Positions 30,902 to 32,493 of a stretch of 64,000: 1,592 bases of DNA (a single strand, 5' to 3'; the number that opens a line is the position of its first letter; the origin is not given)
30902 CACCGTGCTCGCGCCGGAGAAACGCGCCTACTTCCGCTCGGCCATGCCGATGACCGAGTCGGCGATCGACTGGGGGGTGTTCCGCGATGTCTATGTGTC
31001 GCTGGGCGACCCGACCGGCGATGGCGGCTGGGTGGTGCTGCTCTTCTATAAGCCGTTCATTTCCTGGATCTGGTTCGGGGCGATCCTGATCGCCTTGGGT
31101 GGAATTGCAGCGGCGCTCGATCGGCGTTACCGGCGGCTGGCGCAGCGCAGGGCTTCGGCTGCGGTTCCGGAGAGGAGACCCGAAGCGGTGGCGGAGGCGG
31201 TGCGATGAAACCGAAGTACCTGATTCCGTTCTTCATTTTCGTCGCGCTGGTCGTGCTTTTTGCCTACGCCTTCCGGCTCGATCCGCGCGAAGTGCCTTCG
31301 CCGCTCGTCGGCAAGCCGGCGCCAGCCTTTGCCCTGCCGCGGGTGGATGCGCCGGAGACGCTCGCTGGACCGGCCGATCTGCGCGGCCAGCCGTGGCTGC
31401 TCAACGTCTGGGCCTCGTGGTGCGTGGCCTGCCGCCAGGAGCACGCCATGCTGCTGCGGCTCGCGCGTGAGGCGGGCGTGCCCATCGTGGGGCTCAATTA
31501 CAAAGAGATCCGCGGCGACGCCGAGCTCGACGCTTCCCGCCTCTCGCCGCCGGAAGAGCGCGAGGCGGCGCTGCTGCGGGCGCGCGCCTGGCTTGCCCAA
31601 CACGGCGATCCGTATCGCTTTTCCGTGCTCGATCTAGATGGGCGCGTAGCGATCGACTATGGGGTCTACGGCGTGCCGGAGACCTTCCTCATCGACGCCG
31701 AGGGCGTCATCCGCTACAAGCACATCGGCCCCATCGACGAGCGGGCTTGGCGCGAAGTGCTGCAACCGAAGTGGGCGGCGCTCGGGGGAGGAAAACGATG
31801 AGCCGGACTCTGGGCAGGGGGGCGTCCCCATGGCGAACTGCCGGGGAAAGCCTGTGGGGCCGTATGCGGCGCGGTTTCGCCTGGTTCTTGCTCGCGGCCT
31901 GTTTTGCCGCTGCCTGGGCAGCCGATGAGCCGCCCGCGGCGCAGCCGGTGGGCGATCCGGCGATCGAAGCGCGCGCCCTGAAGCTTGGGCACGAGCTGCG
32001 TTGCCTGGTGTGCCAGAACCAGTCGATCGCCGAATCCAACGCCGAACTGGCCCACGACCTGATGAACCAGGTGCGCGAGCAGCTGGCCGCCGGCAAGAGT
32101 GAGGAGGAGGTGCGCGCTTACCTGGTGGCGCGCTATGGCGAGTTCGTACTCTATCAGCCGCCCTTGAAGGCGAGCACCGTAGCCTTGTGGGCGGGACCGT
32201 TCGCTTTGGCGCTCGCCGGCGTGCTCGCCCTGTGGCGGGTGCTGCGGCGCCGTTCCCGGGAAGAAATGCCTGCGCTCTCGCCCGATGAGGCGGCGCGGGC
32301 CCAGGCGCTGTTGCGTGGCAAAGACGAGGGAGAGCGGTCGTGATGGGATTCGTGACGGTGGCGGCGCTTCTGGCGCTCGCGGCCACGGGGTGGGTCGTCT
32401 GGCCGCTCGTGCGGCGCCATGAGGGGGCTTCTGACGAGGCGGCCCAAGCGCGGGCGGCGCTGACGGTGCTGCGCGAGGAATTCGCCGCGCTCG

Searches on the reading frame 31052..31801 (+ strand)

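Call 70: search_protein_families(library=pfam, proteins=[window:31052-31801:+], max_evalue=0.001)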
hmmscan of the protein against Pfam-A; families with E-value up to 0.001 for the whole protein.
window:31052-31801:+ (249 aa): 2 families
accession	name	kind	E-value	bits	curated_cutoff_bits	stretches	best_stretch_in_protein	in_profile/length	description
PF08534.16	Redoxin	-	7.1e-17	62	26.6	1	86-229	2-137/148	Redoxin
PF00578.27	AhpC-TSA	-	5.4e-13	49.4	26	1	86-222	1-123/124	AhpC/TSA family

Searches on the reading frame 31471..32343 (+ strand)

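Call 70: search_protein_families(library=pfam, proteins=[window:31471-32343:+], max_evalue=0.001)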
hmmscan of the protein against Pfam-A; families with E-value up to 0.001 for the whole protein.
window:31471-32343:+ (290 aa): 1 family
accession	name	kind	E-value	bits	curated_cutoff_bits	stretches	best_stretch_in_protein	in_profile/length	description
PF03918.19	CcmH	-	8.1e-49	165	25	1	143-281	3-143/143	Cytochrome C biogenesis protein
